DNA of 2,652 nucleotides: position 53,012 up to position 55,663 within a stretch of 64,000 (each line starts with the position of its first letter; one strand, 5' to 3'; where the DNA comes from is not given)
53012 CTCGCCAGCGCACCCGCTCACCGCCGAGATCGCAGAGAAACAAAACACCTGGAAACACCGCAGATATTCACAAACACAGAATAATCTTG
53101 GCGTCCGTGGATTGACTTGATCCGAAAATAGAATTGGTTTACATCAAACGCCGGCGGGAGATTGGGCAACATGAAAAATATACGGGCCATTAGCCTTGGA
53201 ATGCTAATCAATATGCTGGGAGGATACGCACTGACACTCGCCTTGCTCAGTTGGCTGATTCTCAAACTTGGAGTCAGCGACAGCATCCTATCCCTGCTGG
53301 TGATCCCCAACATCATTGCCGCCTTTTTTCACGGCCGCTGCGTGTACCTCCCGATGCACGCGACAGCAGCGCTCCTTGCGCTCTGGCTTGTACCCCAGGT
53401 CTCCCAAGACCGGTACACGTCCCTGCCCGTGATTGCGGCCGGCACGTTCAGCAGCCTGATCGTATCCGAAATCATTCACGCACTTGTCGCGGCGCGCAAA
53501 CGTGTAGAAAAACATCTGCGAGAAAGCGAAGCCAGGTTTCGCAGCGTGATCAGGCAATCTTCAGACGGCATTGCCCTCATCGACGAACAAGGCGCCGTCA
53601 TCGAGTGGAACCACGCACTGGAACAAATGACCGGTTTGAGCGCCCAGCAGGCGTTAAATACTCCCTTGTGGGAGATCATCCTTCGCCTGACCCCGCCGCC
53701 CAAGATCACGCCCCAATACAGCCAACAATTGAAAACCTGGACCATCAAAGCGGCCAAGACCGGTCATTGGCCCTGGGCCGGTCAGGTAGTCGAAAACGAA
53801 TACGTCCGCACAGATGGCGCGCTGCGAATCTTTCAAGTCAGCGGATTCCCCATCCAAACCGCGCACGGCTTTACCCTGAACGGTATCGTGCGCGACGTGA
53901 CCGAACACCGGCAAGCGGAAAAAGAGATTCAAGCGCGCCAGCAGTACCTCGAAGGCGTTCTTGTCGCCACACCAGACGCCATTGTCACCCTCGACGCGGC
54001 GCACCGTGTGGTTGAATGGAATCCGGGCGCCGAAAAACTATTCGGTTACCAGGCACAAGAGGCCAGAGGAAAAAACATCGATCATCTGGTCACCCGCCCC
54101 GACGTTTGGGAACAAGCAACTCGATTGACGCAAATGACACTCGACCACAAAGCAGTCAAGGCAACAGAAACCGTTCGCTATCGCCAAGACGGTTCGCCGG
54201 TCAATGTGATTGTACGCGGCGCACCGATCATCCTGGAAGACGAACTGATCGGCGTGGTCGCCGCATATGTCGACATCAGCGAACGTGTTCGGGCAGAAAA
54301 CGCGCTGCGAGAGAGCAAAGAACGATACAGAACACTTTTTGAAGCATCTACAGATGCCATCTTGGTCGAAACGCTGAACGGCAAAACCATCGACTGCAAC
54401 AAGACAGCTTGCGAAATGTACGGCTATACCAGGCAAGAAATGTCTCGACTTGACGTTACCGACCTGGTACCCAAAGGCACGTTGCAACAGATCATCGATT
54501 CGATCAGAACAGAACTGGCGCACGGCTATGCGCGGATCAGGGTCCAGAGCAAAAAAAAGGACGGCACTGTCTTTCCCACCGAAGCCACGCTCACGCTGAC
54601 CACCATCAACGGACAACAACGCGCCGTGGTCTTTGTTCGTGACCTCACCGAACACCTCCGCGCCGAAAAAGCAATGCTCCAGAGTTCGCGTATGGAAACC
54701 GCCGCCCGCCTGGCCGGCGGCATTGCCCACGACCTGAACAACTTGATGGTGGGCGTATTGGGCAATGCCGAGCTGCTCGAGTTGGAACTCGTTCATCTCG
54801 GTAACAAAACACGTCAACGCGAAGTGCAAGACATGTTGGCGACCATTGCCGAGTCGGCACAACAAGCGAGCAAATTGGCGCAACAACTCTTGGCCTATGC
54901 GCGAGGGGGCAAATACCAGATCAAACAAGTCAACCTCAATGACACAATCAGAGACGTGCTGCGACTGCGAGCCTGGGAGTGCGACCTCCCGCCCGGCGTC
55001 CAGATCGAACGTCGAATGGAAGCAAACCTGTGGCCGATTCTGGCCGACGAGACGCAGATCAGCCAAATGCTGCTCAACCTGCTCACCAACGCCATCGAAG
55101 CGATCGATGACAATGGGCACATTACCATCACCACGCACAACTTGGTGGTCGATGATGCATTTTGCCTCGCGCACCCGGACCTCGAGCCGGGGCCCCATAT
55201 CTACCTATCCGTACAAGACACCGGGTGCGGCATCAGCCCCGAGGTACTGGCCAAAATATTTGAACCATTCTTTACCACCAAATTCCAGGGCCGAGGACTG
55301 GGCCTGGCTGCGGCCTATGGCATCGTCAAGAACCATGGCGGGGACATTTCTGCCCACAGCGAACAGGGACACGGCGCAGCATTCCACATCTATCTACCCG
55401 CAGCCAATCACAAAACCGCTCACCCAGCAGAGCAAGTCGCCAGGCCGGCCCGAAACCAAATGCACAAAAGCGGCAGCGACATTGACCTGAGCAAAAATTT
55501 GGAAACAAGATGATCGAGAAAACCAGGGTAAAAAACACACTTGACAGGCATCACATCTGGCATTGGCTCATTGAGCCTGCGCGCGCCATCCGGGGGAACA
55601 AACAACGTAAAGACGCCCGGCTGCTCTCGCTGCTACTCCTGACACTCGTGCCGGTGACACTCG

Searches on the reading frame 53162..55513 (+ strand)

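Call 58: search_protein_families(library=pfam, proteins=[window:53162-55513:+])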
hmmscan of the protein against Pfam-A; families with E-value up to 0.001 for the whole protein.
window:53162-55513:+ (783 aa): 8 families
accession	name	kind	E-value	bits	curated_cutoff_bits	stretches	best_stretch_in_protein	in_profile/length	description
PF13426.13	PAS_9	-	1.9e-41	140.9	27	3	271-374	1-103/103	PAS domain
PF00989.32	PAS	-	1.1e-34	119.2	22.6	3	264-367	4-108/113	PAS fold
PF13188.13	PAS_8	-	2.5e-28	97.4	21.8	3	387-432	1-43/65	PAS domain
PF08448.16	PAS_4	-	3e-26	92.3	23.1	3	269-377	3-110/110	PAS fold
PF02518.31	HATPase_c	-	4.3e-25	88.7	26.4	1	629-748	2-110/111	Histidine kinase-, DNA gyrase B-, and HSP90-like ATPase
PF08447.18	PAS_3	-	1.3e-15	57.9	25.6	1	284-356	2-75/89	PAS fold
PF12860.13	PAS_7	-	4.3e-08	33.7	27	0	272-379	6-114/115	PAS fold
PF00512.31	HisKA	-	5.6e-08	33.2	26.9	1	516-582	4-63/66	His Kinase A (phospho-acceptor) domain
